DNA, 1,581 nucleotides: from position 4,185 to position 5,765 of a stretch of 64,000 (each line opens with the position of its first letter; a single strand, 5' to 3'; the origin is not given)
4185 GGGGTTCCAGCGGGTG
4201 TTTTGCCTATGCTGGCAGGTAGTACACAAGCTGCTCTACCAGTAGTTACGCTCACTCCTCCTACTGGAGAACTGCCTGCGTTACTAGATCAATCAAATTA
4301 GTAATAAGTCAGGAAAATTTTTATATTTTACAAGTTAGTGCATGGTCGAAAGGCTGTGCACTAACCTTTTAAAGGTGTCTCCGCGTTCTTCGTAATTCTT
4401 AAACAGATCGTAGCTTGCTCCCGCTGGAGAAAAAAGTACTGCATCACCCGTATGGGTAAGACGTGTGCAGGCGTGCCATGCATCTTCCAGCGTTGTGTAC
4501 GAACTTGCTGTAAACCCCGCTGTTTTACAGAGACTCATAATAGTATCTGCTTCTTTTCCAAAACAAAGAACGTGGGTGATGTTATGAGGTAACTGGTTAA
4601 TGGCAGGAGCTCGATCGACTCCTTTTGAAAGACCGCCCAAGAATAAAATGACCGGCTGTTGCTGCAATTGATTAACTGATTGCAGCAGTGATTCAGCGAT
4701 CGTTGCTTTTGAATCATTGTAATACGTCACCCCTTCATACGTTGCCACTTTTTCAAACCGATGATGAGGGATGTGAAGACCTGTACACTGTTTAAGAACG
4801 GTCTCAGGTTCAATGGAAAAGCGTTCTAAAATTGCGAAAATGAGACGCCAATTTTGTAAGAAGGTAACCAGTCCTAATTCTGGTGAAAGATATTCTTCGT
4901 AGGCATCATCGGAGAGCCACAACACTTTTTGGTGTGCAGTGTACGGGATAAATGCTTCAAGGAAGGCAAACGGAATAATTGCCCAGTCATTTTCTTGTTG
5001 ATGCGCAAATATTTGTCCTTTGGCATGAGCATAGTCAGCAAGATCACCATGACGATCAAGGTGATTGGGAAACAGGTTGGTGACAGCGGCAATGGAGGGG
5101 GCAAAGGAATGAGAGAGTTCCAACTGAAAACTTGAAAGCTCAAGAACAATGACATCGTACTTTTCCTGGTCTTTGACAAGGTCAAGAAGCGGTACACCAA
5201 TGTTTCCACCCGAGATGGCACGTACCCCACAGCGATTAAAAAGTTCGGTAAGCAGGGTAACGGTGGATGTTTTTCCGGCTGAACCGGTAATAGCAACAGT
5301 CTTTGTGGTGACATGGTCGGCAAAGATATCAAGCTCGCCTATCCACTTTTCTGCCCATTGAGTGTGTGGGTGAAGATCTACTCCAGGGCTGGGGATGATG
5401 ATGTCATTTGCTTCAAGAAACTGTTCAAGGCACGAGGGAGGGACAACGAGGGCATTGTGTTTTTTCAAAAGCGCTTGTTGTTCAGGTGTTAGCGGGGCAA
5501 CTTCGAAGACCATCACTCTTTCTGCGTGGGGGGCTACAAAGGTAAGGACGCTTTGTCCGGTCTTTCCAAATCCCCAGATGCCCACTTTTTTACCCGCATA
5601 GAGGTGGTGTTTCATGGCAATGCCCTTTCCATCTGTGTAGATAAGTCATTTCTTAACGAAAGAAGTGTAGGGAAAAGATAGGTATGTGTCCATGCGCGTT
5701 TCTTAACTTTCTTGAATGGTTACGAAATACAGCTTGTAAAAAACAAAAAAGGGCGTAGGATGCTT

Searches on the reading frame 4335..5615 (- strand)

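Call 21: search_protein_families(library=pfam, proteins=[window:4335-5615:-], max_evalue=0.01)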
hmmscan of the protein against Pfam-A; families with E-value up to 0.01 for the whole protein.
window:4335-5615:- (426 aa): 5 families
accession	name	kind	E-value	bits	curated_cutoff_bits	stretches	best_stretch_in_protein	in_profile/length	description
PF08245.18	Mur_ligase_M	-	1.1e-21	78.2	24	1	109-215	1-122/200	Mur ligase middle domain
PF02875.26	Mur_ligase_C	-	2.1e-08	35.5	28.4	1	285-399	1-127/127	Mur ligase, glutamate ligase domain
PF21799.2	MurD-like_N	-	3.6e-06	27.6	27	1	9-82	1-72/88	Mur ligase MurD-like, N-terminal domain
PF02826.25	2-Hacid_dh_C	-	0.0013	18.6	25.1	1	5-74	33-96/178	D-isomer specific 2-hydroxyacid dehydrogenase, NAD binding domain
PF21377.3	MurD_N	-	0.0016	18.9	24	1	10-80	1-71/76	MurD N-terminal domain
